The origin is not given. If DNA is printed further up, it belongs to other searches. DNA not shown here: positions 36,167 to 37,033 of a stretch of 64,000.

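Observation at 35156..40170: Four copies of a roughly 190-aa domain with invariant motifs that I cannot place in any named family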

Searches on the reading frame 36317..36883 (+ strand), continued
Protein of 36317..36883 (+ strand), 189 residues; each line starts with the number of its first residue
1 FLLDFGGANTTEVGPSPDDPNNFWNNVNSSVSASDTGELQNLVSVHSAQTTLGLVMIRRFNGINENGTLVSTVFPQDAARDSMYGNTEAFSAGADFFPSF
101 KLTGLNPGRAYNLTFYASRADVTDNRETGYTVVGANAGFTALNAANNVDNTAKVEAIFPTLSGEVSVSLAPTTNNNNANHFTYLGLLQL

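Call 30: find_related_loci(query=A3, collection=genome_contigs, flank=8000)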
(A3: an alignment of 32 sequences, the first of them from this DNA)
Query A3 (189 aa) in genome_contigs; peptide patterns used: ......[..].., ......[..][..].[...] (x = any residue, [..] = any of these).
123 stretches matched a pattern; 102 encode a relative of the query (tblastn E <= 1e-3); the best 80 are kept; 71 distinct loci.
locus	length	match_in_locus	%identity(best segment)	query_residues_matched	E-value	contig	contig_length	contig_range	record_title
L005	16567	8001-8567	67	1-189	1e-82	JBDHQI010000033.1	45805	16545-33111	MAG: Verrucomicrobiota bacterium isolate AS-MESO-3CA.116 NODE_3138_length_45805_cov_74.714639, whole genome shotgun sequ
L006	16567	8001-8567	65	1-189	1e-77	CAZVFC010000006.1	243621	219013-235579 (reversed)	MAG TPA_asm: uncultured Verrucomicrobiota bacterium isolate binchicken_co66_227 genome assembly, contig: NODE_55_length_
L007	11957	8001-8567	72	1-189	3e-77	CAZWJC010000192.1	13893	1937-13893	MAG TPA_asm: uncultured Verrucomicrobiota bacterium isolate SRP220891_co2_456 genome assembly, contig: NODE_7121_length_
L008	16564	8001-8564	64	1-187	3e-73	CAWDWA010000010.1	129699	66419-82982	MAG: uncultured Verrucomicrobiae bacterium isolate MFD05684.bin.1.321 genome assembly, contig: contig_48848, whole genom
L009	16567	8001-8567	64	1-189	2e-72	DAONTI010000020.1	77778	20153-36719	MAG TPA_asm: Verrucomicrobiota bacterium isolate AMR_MDS_4256 NODE_320_length_77778_cov_26.309368, whole genome shotgun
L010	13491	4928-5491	71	2-189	1e-72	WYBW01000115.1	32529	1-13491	MAG: Verrucomicrobiia bacterium isolate VER1 k127_406503, whole genome shotgun sequence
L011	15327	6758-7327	67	1-189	9e-72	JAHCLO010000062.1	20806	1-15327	MAG: Verrucomicrobiia bacterium isolate TGS_VER2 VER2_62, whole genome shotgun sequence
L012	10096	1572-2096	63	15-189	9e-71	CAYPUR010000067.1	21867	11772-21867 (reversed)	MAG TPA_asm: uncultured Verrucomicrobiota bacterium isolate SRP263991_co1_516 genome assembly, contig: NODE_3323_length_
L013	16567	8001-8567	60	1-189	7e-71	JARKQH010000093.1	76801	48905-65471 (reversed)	MAG: Verrucomicrobiota bacterium isolate Reactor_maxbin.083 k141_487013, whole genome shotgun sequence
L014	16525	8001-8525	63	15-189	5e-70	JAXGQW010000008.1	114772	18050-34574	MAG: Verrucomicrobiota bacterium isolate AnMBR.bin335 bin335_8, whole genome shotgun sequence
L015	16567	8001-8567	56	1-189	4e-70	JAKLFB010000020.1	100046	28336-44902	MAG: Verrucomicrobia bacterium isolate RA.bin147 RA.bin147_20, whole genome shotgun sequence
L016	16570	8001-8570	62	1-189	7e-70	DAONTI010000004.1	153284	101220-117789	MAG TPA_asm: Verrucomicrobiota bacterium isolate AMR_MDS_4256 NODE_46_length_153284_cov_27.304714, whole genome shotgun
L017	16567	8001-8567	60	1-189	7e-70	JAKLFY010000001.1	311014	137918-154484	MAG: Verrucomicrobia bacterium isolate RA.bin27 RA.bin27_1, whole genome shotgun sequence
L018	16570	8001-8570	60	1-189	1e-69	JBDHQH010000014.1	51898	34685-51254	MAG: Verrucomicrobiota bacterium isolate AS-MESO-3CA.215 NODE_2558_length_51898_cov_10.365161, whole genome shotgun sequ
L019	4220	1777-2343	59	1-189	2e-69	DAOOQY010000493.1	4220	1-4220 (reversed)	MAG TPA_asm: Verrucomicrobiota bacterium isolate AMR_MDS_2559 NODE_24917_length_4220_cov_3.926050, whole genome shotgun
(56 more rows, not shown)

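Call 34: find_encoding_contigs(protein=P0011, flank=10000, max_places=2)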
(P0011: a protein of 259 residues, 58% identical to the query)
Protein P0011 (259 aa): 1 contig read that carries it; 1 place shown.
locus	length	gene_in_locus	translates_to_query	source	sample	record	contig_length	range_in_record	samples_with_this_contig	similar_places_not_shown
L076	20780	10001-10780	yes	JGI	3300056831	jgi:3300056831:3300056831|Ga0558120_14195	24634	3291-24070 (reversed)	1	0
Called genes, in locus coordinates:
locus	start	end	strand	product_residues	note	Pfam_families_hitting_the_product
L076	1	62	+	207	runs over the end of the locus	?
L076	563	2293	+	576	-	-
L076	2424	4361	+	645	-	PF03372:Exo_endo_phos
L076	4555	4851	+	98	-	PF01583:APS_kinase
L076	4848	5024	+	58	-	PF01583:APS_kinase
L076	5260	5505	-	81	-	PF00185:OTCace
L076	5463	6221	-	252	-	PF02729:OTCace_N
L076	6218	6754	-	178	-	PF00156:Pribosyltran, PF14681:UPRTase (weak)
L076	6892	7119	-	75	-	-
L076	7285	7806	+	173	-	-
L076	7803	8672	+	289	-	-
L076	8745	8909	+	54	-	-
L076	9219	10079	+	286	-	PF07679:I-set (faint), PF13927:Ig_3 (weak), PF13205:Big_5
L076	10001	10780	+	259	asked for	-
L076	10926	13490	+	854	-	PF00657:Lipase_GDSL (weak), PF13472:Lipase_GDSL_2, PF07679:I-set (weak), PF13205:Big_5 (faint)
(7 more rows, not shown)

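Call 35: find_encoding_contigs(protein=P0208, flank=10000, max_places=2)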
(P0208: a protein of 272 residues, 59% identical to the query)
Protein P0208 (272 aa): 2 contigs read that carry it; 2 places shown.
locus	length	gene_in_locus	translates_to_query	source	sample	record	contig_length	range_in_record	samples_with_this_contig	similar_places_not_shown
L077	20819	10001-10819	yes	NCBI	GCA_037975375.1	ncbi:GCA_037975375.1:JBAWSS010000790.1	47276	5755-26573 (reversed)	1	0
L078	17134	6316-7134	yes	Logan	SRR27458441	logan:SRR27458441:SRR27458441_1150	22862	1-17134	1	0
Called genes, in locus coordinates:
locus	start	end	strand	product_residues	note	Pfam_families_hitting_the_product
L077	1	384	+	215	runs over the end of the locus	PF00072:Response_reg, PF08279:HTH_11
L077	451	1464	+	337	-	PF01370:Epimerase, PF04321:RmlD_sub_bind, PF16363:GDP_Man_Dehyd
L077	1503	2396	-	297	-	PF01370:Epimerase, PF16363:GDP_Man_Dehyd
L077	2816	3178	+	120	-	PF07963:N_methyl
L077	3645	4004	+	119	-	PF07963:N_methyl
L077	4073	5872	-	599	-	-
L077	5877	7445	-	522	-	PF00133:tRNA-synt_1, PF01406:tRNA-synt_1e (weak), PF09334:tRNA-synt_1g, PF00133:tRNA-synt_1, PF19303:Anticodon_3 (weak)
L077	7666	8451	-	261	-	PF07963:N_methyl (weak), PF07596:SBP_bac_10 (weak)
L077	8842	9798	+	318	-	PF01261:AP_endonuc_2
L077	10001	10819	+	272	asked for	-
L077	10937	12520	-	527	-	PF05708:Peptidase_C92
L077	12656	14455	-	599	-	PF01336:tRNA_anti-codon, PF00152:tRNA-synt_2, PF02938:GAD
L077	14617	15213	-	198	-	PF01476:LysM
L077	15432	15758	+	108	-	-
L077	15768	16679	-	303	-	PF00149:Metallophos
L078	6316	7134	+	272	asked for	-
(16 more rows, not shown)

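Call 37: search_protein_families(library=pfam, alignment_id=A5, max_evalue=0.001)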
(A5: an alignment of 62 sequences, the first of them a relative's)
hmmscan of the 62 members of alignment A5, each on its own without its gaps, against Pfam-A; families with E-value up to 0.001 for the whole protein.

A. member 1, P0121 (729 aa): 1 family
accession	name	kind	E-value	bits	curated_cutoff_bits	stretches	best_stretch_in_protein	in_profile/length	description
PF13753.12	SWM_repeat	-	0.00017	22.2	27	1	370-447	2-80/86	Putative flagellar system-associated repeat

B. families by the number of members that match (of 62 scanned): 47 families (the first 25 are shown)
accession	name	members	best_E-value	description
PF13472.12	Lipase_GDSL_2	28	3.8e-21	GDSL-like Lipase/Acylhydrolase family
PF00657.28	Lipase_GDSL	25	5.3e-11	GDSL-like Lipase/Acylhydrolase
PF18962.6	Por_Secre_tail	23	3e-17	Secretion system C-terminal sorting domain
PF16227.11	DUF4886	9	1.5e-103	Domain of unknown function (DUF4886)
PF00041.27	fn3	6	2.7e-08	Fibronectin type III domain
PF07679.22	I-set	4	3.9e-06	Immunoglobulin I-set domain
PF13927.12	Ig_3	4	0.00012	Immunoglobulin domain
PF22352.2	K319L-like_PKD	3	1.4e-47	K319L-like, PKD domain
PF18998.6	Flg_new_2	3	1.5e-12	Divergent InlB B-repeat domain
PF18911.6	PKD_4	3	1.4e-10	PKD domain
PF13205.12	Big_5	3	6.6e-09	Bacterial Ig-like domain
PF00756.26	Esterase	3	4.8e-08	Putative esterase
PF21471.3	Reelin_subrepeat-B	3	7.4e-07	Reelin subrepeat B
PF13753.12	SWM_repeat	3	2.9e-05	Putative flagellar system-associated repeat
PF13860.13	FlgD_ig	2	1.7e-10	FlgD Ig-like domain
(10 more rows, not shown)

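Call 38: search_protein_families(library=pfam, proteins=[P0125, P0127, P0132, P0139, P0142, P0165, P0173, P0186], max_evalue=0.01)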
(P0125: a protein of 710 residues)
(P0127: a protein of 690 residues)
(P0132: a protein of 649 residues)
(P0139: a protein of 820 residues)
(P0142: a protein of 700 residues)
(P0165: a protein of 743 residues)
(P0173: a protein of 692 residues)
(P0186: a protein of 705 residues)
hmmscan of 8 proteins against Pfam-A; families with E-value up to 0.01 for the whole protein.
P0125 (710 aa): 4 families
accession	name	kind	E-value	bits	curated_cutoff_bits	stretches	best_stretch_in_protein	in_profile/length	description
PF13472.12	Lipase_GDSL_2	-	2.1e-11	45.1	32.9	1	410-587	2-176/178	GDSL-like Lipase/Acylhydrolase family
PF00657.28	Lipase_GDSL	-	7.4e-07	30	23.6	1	407-592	1-206/208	GDSL-like Lipase/Acylhydrolase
PF18962.6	Por_Secre_tail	-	4.5e-06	27.3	27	1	625-674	2-50/75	Secretion system C-terminal sorting domain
PF02878.22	PGM_PMM_I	-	0.0036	17.4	22.5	0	163-204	81-122/138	Phosphoglucomutase/phosphomannomutase, alpha/beta/alpha domain I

P0127 (690 aa): 5 families
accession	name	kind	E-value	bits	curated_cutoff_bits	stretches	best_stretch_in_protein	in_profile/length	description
PF01738.24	DLH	-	0.00069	19.7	21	1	126-203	88-165/217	Dienelactone hydrolase family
PF00756.26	Esterase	-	0.0007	19.9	22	0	49-264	11-235/251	Putative esterase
PF12146.15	Hydrolase_4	-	0.0015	18.3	27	1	119-174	63-115/239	Serine aminopeptidase, S33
PF00561.26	Abhydrolase_1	-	0.0024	18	25.8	1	117-168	54-102/245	alpha/beta hydrolase fold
PF02230.22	Abhydrolase_2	-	0.0091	16.3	23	0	58-92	9-44/217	Phospholipase/Carboxylesterase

P0132 (649 aa): 2 families
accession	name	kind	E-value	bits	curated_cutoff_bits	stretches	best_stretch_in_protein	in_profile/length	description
PF13472.12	Lipase_GDSL_2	-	1e-08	36.3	32.9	1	520-633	1-103/178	GDSL-like Lipase/Acylhydrolase family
PF00657.28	Lipase_GDSL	-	0.00028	21.5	23.6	1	518-623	1-105/208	GDSL-like Lipase/Acylhydrolase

P0139 (820 aa): 4 families
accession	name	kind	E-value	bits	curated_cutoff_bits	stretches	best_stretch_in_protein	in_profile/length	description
PF13472.12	Lipase_GDSL_2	-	1e-16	62.4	32.9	1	517-699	1-178/178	GDSL-like Lipase/Acylhydrolase family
PF00657.28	Lipase_GDSL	-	5.3e-11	43.5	23.6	1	515-704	1-208/208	GDSL-like Lipase/Acylhydrolase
PF00041.27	fn3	-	0.00038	21.1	25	0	117-143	48-74/84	Fibronectin type III domain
PF16874.11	Glyco_hydro_36C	-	0.0021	18.9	27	0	318-349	29-49/77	Glycosyl hydrolase family 36 C-terminal domain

P0142 (700 aa): 2 families
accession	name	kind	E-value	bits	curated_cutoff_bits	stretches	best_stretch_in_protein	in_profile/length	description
PF16874.11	Glyco_hydro_36C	-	0.0032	18.3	27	0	608-636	31-64/77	Glycosyl hydrolase family 36 C-terminal domain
PF00561.26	Abhydrolase_1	-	0.009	16.1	25.8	0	134-196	70-133/245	alpha/beta hydrolase fold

P0165 (743 aa): 1 family
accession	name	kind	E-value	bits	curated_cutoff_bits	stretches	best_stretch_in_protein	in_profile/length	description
PF12740.14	PETase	-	0.00066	19.6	28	1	123-192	117-185/263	PET hydrolase-like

P0173 (692 aa): 4 families
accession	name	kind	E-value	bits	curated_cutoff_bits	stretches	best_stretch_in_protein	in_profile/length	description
PF00756.26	Esterase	-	7.5e-05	23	22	1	436-555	7-140/251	Putative esterase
PF00561.26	Abhydrolase_1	-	7.8e-05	22.9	25.8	1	527-574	66-115/245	alpha/beta hydrolase fold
PF02230.22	Abhydrolase_2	-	0.00022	21.6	23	0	512-605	88-182/217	Phospholipase/Carboxylesterase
PF12146.15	Hydrolase_4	-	0.00024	20.9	27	1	528-571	76-116/239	Serine aminopeptidase, S33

P0186 (705 aa): 3 families
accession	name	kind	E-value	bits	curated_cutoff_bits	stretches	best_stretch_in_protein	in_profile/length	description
PF13472.12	Lipase_GDSL_2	-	1.8e-14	55.1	32.9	1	27-207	2-177/178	GDSL-like Lipase/Acylhydrolase family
PF18962.6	Por_Secre_tail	-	8.2e-10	39.3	27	1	636-704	4-74/75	Secretion system C-terminal sorting domain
PF00657.28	Lipase_GDSL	-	2.4e-07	31.5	23.6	1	24-211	1-206/208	GDSL-like Lipase/Acylhydrolase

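Call 39: search_protein_families(library=ncbifam, proteins=[P0125, P0127, P0132, P0139, P0142, P0165, P0173, P0186, P0065, P0073], max_evalue=0.01)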
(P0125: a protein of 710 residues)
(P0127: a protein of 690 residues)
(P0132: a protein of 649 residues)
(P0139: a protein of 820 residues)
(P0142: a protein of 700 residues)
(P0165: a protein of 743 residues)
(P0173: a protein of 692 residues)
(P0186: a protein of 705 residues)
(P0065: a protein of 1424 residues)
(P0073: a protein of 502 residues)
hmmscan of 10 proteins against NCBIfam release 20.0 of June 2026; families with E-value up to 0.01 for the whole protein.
P0125 (710 aa): 0 families

P0127 (690 aa): 5 families
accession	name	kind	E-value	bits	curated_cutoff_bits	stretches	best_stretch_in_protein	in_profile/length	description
NF050058.1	e_dPHAscl_type1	hypoth_equivalog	1.6e-11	44.2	150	1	42-269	4-232/276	extracellular catalytic domain type 1 short-chain-length polyhydroxyalkanoate depolymerase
TIGR01840.1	esterase_phb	subfamily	1e-08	34.9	107.85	1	117-215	78-175/213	PHB depolymerase family esterase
NF005757.0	PRK07581.1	subfamily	1.5e-06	27.3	332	1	139-174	128-163/339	hypothetical protein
TIGR01392.2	MetX_acetyl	equivalog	0.0049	16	500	1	138-175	131-168/351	homoserine O-acetyltransferase MetX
NF005262.1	PRK06765.1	equivalog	0.0086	15.1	450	0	139-178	147-186/366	E22 family MetX-like putative esterase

P0132 (649 aa): 0 families

P0139 (820 aa): 1 family
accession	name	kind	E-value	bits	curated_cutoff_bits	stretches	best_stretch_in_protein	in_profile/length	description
TIGR04183.1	Por_Secre_tail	domain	0.0003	20.7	23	1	733-803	1-60/72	T9SS type A sorting domain-containing protein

P0142 (700 aa): 3 families
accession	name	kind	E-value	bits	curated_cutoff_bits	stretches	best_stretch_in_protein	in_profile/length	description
NF050058.1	e_dPHAscl_type1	hypoth_equivalog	4.8e-07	29.5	150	1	115-266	87-251/276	extracellular catalytic domain type 1 short-chain-length polyhydroxyalkanoate depolymerase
TIGR01840.1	esterase_phb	subfamily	0.0032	17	107.85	0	126-172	88-134/213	PHB depolymerase family esterase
NF005757.0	PRK07581.1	subfamily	0.0041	16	332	1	136-175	127-167/339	hypothetical protein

P0165 (743 aa): 5 families
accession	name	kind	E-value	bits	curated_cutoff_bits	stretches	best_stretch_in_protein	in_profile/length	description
NF050058.1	e_dPHAscl_type1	hypoth_equivalog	2.8e-09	36.8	150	1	109-173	83-146/276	extracellular catalytic domain type 1 short-chain-length polyhydroxyalkanoate depolymerase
NF037973.1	metallo_SslE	exception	2.9e-06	25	3000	1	284-381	42-136/1519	lipoprotein metalloprotease SslE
TIGR01840.1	esterase_phb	subfamily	6.9e-06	25.7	107.85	1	116-173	81-137/213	PHB depolymerase family esterase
NF051441.1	BisHyethTerphBdeA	equivalog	0.00058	19.2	520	1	121-188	158-224/305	bis(hydroxyethyl) terephthalate hydrolase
NF005757.0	PRK07581.1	subfamily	0.0022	16.9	332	1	135-169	128-162/339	hypothetical protein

P0173 (692 aa): 3 families
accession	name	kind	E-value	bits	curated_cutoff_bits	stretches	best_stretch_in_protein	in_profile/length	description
NF050058.1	e_dPHAscl_type1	hypoth_equivalog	3.1e-12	46.6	150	1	514-575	88-149/276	extracellular catalytic domain type 1 short-chain-length polyhydroxyalkanoate depolymerase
TIGR01840.1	esterase_phb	subfamily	5.6e-07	29.3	107.85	1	514-575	79-140/213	PHB depolymerase family esterase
NF005757.0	PRK07581.1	subfamily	0.00039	19.4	332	1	534-570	128-164/339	hypothetical protein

P0186 (705 aa): 4 families
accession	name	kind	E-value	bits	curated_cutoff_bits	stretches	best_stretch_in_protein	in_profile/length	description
TIGR04183.1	Por_Secre_tail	domain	2.3e-08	33.9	23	1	636-705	4-71/72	T9SS type A sorting domain-containing protein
NF038113.1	T9SSA_dep_M36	equivalog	7.3e-07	27.7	885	1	627-704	789-867/869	T9SS-dependent M36 family metallopeptidase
NF007819.1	PRK10528.1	equivalog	0.00085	19.1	270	1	6-211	12-198/210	multifunctional acyl-CoA thioesterase I/protease I/lysophospholipase L1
NF033708.1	T9SS_Cterm_ChiA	domain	0.0097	15.8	40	1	653-703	3-53/55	T9SS sorting signal type C domain-containing protein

P0065 (1424 aa): 0 families

P0073 (502 aa): 0 families
